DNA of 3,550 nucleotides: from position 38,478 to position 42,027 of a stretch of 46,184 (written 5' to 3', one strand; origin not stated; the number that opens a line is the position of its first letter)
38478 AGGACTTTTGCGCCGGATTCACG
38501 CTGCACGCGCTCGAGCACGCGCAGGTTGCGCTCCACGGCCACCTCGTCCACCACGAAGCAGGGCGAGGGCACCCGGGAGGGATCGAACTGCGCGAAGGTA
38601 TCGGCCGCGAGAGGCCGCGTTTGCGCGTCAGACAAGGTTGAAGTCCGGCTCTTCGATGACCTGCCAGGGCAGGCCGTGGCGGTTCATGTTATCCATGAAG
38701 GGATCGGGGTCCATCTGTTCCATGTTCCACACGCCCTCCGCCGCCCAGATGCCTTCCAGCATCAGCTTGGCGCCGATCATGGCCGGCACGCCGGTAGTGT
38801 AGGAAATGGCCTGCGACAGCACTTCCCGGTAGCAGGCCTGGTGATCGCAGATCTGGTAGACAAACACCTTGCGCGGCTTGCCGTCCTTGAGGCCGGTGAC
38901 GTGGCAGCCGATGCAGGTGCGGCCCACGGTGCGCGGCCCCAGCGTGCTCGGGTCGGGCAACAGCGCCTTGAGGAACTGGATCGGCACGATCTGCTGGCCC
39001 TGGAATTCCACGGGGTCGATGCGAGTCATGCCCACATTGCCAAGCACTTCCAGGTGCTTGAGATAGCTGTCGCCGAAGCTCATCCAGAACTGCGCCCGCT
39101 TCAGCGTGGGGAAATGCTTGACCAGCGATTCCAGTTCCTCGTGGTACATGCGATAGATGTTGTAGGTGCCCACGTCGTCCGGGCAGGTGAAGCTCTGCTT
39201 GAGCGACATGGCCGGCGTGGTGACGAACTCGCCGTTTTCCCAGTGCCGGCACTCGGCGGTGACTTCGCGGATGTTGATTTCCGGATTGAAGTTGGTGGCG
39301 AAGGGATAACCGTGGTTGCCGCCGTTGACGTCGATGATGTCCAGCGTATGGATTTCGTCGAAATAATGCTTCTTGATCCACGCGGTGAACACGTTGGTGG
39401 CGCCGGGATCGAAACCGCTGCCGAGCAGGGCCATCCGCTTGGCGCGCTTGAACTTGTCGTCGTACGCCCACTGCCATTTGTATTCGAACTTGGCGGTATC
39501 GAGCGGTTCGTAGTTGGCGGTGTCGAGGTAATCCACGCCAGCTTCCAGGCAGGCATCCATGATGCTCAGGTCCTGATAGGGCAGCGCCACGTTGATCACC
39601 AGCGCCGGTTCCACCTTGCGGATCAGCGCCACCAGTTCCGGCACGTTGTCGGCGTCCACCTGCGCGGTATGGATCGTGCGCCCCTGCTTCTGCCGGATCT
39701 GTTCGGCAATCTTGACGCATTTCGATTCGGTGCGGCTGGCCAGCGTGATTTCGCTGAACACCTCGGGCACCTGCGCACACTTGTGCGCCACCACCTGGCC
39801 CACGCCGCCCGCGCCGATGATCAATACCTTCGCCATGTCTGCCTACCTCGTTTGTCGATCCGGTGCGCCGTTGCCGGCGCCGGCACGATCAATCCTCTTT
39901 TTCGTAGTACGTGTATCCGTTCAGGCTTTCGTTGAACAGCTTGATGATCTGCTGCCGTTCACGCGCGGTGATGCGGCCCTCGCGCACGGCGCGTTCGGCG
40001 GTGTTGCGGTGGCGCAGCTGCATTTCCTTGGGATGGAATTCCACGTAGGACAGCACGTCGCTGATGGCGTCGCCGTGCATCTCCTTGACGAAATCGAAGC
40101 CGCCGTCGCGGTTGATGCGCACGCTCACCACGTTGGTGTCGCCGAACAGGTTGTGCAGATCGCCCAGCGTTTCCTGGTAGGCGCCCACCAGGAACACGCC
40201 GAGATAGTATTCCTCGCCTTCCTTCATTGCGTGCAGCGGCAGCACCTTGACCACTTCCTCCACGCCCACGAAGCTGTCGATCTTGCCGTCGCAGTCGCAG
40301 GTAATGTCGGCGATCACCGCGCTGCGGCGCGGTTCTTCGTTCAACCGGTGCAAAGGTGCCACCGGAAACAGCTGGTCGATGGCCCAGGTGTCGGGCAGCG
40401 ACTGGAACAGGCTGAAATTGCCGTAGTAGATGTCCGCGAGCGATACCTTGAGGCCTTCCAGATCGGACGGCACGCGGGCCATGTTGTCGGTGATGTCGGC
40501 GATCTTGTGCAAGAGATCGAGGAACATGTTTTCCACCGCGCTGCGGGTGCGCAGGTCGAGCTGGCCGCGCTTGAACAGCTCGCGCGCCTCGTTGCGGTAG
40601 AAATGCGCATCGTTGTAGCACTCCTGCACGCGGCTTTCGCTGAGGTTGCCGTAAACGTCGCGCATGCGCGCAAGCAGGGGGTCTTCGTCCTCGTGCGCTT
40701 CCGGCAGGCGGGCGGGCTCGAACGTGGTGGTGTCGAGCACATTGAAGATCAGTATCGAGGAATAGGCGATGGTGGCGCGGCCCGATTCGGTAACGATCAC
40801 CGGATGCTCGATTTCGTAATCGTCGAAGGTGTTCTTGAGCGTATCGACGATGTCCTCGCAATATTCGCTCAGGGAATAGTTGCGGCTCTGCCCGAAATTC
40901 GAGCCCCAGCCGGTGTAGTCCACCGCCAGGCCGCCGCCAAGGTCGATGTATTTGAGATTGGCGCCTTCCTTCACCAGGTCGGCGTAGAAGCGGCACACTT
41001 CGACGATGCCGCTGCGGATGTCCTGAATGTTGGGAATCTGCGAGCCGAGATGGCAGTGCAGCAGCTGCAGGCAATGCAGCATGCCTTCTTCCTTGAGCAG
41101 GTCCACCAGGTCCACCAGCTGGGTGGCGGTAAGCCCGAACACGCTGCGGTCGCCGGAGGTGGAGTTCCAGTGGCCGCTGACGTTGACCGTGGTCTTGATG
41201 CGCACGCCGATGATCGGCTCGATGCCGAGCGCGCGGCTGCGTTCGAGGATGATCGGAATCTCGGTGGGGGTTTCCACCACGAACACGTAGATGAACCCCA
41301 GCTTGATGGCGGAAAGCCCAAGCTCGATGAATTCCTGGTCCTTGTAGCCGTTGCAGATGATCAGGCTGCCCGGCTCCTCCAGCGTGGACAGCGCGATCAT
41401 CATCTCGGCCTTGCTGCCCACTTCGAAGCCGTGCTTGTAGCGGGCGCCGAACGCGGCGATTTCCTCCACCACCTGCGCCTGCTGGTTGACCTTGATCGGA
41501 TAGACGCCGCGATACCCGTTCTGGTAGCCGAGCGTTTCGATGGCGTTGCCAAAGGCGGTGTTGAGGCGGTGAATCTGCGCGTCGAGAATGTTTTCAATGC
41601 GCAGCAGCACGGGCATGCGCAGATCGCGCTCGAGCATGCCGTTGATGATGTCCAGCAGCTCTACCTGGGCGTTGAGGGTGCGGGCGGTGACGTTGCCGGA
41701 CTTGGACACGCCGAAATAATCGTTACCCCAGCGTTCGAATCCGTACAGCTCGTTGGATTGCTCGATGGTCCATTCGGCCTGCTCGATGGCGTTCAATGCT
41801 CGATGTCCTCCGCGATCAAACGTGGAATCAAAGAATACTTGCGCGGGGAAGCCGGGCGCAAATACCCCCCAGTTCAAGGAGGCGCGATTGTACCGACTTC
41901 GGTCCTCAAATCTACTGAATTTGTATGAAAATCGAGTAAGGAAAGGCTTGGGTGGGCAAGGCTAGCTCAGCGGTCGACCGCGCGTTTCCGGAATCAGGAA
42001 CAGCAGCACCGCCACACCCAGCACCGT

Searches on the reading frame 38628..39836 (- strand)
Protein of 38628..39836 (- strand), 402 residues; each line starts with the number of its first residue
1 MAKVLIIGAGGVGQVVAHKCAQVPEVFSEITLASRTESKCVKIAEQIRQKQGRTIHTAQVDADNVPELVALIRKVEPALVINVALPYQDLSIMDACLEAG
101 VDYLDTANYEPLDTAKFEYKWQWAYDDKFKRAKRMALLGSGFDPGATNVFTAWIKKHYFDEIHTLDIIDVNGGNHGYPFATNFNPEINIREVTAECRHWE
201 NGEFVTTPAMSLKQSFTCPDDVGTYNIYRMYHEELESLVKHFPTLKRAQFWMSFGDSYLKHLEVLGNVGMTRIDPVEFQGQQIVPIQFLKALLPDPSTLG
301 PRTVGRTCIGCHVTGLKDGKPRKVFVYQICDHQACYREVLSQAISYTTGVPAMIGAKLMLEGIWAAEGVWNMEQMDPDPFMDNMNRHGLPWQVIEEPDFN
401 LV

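Call 3: search_protein_families(library=pfam, proteins=[window:38628-39836:-], max_evalue=0.01)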
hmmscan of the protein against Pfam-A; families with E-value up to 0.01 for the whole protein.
window:38628-39836:- (402 aa): 4 families
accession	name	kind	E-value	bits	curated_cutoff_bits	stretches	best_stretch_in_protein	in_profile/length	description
PF16653.10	Sacchrp_dh_C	-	4.9e-43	148.6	31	1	141-389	1-265/265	Saccharopine dehydrogenase C-terminal domain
PF03435.24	Sacchrp_dh_NADP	-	6.9e-36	123.9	25.1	1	4-137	1-129/129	Saccharopine dehydrogenase NADP binding domain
PF01488.26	Shikimate_DH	-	0.00024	21.6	24.3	1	2-56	13-65/138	Shikimate / quinate 5-dehydrogenase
PF00106.31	adh_short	-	0.0047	16.9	26.6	1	4-76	3-72/195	short chain dehydrogenase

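Call 4: search_protein_families(library=ncbifam, proteins=[window:38628-39836:-], max_evalue=0.01)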
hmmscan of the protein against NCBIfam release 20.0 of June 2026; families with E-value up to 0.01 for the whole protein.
window:38628-39836:- (402 aa): 11 families
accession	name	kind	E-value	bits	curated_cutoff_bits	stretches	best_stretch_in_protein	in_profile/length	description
NF043000.1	carsnrspmd_synth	equivalog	6.2e-126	420.9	800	1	4-395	3-402/405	carboxynorspermidine synthase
NF001319.0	PRK00258.3-3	equivalog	5.1e-05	22.4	252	1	3-59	124-179/279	shikimate dehydrogenase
NF005489.0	PRK07102.1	equivalog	6.7e-05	22.6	267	1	1-81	1-79/243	SDR family oxidoreductase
TIGR00507.1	aroE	equivalog_domain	6.9e-05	22.1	200.2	1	3-65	119-179/270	shikimate dehydrogenase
NF005449.0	PRK07041.1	equivalog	0.00012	22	257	1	2-79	8-81/240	SDR family oxidoreductase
NF005909.0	PRK07890.1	subfamily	0.00065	19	258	1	4-71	9-74/260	short chain dehydrogenase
TIGR01035.1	hemA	equivalog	0.0025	16.8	209.55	1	2-51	181-228/416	glutamyl-tRNA reductase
NF005873.0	PRK07814.1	equivalog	0.0037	16.7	346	1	6-68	15-74/263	SDR family oxidoreductase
NF009201.0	PRK12549.1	subfamily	0.0053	16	235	1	2-62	130-188/286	shikimate dehydrogenase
NF001310.0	PRK00258.1-2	equivalog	0.0058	15.8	221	1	2-60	122-179/279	shikimate dehydrogenase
NF005395.0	PRK06940.1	subfamily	0.0071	15.8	280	0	4-73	6-70/276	SDR family oxidoreductase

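Call 48: search_solved_structures(query=window:38628-39836:-, max_evalue=1e-10, show_alignments=3)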
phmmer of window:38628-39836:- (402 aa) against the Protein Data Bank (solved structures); distinct sequences matched with E-value up to 1e-10: 4.
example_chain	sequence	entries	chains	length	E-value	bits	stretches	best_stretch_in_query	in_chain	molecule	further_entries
4ina_A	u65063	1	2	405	1.1e-171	574.6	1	1-395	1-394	saccharopine dehydrogenase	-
4rl6_A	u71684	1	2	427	7e-161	539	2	114-398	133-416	Saccharopine dehydrogenase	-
8deb_A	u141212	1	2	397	2e-158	530.9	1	1-395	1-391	Carboxyspermidine dehydrogenase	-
8h4z_A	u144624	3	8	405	6.7e-142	476.5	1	3-395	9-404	Saccharopine dehydrogenase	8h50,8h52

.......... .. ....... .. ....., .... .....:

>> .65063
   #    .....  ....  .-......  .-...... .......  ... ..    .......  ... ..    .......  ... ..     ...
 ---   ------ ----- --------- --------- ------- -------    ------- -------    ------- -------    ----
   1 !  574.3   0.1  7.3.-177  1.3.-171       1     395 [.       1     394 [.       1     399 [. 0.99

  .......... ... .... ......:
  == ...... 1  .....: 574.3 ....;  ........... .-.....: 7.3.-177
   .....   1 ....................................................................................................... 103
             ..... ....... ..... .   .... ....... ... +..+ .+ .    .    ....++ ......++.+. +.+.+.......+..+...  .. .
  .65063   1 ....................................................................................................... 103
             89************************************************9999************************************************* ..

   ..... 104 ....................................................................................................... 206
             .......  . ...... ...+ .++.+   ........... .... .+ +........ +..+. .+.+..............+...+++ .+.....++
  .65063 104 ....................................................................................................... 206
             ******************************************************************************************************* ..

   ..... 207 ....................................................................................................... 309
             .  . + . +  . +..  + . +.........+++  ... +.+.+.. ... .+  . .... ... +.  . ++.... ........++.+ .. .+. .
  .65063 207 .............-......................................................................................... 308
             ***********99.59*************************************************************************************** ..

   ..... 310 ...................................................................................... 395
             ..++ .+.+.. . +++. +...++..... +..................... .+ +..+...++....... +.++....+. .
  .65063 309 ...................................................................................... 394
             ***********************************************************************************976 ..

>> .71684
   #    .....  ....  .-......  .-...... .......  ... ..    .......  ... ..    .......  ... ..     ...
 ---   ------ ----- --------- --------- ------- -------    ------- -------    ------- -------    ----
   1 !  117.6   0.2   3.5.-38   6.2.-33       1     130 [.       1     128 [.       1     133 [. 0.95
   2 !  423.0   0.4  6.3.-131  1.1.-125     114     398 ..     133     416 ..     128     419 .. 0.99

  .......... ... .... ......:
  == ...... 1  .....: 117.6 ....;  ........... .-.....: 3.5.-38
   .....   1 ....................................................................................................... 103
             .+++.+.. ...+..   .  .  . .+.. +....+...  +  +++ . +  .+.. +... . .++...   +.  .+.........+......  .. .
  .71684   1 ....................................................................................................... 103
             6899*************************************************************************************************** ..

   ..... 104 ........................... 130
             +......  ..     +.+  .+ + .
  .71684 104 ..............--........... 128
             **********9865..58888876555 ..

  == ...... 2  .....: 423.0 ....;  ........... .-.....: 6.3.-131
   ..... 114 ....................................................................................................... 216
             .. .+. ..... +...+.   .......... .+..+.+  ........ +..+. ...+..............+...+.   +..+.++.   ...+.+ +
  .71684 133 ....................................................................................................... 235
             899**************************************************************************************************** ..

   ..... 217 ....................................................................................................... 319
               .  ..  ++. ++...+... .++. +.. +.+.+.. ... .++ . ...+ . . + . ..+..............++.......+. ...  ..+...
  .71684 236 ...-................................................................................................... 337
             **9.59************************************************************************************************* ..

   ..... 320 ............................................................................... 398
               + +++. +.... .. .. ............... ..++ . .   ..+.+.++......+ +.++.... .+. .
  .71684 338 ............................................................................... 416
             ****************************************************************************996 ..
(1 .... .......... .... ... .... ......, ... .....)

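Call 49: search_solved_structures(query=window:38628-39836:-, max_evalue=1e-10, show_alignments=5)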
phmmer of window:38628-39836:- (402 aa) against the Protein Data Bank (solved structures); distinct sequences matched with E-value up to 1e-10: 4.
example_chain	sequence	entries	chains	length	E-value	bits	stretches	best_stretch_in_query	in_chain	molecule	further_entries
4ina_A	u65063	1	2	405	1.1e-171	574.6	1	1-395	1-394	saccharopine dehydrogenase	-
4rl6_A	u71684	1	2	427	7e-161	539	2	114-398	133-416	Saccharopine dehydrogenase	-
8deb_A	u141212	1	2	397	2e-158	530.9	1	1-395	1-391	Carboxyspermidine dehydrogenase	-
8h4z_A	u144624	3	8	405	6.7e-142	476.5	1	3-395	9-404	Saccharopine dehydrogenase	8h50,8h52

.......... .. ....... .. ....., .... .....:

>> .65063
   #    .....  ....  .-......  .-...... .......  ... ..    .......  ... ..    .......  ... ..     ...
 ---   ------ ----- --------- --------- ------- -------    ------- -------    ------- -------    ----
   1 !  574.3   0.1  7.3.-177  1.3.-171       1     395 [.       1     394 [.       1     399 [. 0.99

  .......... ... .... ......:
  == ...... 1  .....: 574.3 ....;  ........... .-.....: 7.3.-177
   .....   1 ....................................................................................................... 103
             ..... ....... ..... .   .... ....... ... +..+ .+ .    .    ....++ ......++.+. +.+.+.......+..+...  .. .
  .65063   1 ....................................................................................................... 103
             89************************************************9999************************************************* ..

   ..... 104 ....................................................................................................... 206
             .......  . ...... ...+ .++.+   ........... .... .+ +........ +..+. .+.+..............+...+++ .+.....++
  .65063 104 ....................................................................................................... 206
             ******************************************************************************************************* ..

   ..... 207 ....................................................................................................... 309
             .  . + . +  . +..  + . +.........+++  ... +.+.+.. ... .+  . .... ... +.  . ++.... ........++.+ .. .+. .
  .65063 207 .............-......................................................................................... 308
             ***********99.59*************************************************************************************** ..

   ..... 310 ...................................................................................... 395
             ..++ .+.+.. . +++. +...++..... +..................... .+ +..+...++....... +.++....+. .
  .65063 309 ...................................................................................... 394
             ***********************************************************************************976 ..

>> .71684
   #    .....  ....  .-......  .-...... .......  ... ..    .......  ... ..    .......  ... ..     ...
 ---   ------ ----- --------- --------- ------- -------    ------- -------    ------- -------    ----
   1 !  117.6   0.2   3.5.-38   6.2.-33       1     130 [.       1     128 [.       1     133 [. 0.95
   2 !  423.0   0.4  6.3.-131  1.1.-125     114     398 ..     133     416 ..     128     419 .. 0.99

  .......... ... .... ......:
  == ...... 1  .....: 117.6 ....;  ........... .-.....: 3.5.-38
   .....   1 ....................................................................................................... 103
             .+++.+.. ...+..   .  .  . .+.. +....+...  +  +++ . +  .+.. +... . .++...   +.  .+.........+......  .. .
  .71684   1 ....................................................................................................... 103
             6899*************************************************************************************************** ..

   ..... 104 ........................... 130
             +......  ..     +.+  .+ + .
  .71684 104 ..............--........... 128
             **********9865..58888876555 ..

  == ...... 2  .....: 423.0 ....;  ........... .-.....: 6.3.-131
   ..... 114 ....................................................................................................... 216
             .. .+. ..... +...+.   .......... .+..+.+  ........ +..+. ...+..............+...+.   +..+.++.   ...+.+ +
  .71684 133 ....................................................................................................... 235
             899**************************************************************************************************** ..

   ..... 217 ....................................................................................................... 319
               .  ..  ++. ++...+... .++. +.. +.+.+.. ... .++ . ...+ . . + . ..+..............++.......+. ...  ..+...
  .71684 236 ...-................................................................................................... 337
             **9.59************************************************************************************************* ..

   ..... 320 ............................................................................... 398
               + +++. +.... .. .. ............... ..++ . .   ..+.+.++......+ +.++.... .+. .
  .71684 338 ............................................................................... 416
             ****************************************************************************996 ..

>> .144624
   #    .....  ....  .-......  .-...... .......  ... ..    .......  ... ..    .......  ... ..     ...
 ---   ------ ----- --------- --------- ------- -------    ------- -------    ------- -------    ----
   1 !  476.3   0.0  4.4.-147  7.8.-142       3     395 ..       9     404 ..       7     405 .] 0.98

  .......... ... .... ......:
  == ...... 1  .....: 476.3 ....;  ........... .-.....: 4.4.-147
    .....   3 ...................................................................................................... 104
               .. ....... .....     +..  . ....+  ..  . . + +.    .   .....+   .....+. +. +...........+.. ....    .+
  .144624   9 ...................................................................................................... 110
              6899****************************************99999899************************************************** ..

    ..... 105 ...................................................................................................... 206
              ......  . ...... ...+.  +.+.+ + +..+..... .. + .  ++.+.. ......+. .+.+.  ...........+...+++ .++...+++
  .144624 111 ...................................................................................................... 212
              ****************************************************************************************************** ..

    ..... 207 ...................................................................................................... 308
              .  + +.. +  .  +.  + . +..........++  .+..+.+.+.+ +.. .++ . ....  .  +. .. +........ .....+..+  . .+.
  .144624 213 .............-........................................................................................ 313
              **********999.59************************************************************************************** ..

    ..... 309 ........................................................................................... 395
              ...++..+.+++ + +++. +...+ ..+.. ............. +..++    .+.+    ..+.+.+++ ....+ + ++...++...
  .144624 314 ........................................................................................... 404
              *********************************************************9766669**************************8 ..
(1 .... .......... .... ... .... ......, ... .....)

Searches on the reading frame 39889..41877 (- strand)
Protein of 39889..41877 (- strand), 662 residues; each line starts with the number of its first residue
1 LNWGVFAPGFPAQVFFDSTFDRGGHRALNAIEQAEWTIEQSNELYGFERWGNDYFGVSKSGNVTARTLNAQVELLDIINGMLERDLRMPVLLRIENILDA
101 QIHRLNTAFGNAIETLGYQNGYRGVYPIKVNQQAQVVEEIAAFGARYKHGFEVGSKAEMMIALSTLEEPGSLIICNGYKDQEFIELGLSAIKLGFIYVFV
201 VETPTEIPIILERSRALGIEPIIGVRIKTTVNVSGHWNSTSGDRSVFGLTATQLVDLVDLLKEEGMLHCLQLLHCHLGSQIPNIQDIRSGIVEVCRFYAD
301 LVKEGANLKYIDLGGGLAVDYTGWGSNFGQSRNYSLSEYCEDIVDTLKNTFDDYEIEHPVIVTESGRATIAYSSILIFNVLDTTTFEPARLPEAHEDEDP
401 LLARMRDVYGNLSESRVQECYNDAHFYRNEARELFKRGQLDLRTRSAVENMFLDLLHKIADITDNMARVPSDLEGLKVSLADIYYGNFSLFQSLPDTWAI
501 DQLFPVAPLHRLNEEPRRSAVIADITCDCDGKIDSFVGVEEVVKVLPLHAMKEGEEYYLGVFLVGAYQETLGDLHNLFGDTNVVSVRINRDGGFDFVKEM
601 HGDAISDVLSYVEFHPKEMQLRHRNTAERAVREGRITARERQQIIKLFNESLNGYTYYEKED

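Call 3: search_protein_families(library=pfam, proteins=[window:39889-41877:-], max_evalue=0.01)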
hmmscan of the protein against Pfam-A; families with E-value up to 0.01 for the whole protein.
window:39889-41877:- (662 aa): 3 families
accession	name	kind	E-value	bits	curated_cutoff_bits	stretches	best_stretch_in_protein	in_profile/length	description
PF02784.22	Orn_Arg_deC_N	-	9.8e-35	120.5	23.4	1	122-370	18-246/247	Pyridoxal-dependent decarboxylase, pyridoxal binding domain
PF17810.6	Arg_decarb_HB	-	2.5e-20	73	23.3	1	396-476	2-83/84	Arginine decarboxylase helical bundle domain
PF17944.6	Arg_decarbox_C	-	6.5e-15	55.8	23.3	1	605-658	1-51/51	Arginine decarboxylase C-terminal helical extension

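Call 4: search_protein_families(library=ncbifam, proteins=[window:39889-41877:-], max_evalue=0.01)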
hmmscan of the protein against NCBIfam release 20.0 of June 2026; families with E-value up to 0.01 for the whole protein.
window:39889-41877:- (662 aa): 7 families
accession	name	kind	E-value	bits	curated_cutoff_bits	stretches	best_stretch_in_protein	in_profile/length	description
NF003763.0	PRK05354.1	equivalog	2.3e-242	806.1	369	1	32-660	5-635/636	biosynthetic arginine decarboxylase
TIGR01273.1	speA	equivalog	8.2e-213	708.4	624.1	1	36-658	1-623/624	arginine decarboxylase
TIGR01048.1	lysA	equivalog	5e-29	101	297.9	1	82-381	19-294/417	diaminopimelate decarboxylase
TIGR03099.1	dCO2ase_PEP1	hypoth_equivalog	4e-16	59.1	478.45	1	125-383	53-293/398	pyridoxal-dependent decarboxylase, exosortase A system-associated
NF041039.1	FslC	exception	2.4e-09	36.5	500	1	118-383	53-307/418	rhizoferrin biosystnesis N-citrylornithine decarboxylase FslC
NF006515.0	PRK08961.1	equivalog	5.5e-09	34.5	802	1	225-379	619-756/861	bifunctional aspartate kinase/diaminopimelate decarboxylase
NF052544.1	OrLyDeCDokD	equivalog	8.3e-08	31.2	700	1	169-380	111-319/461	ornithine/lysine decarboxylase DokD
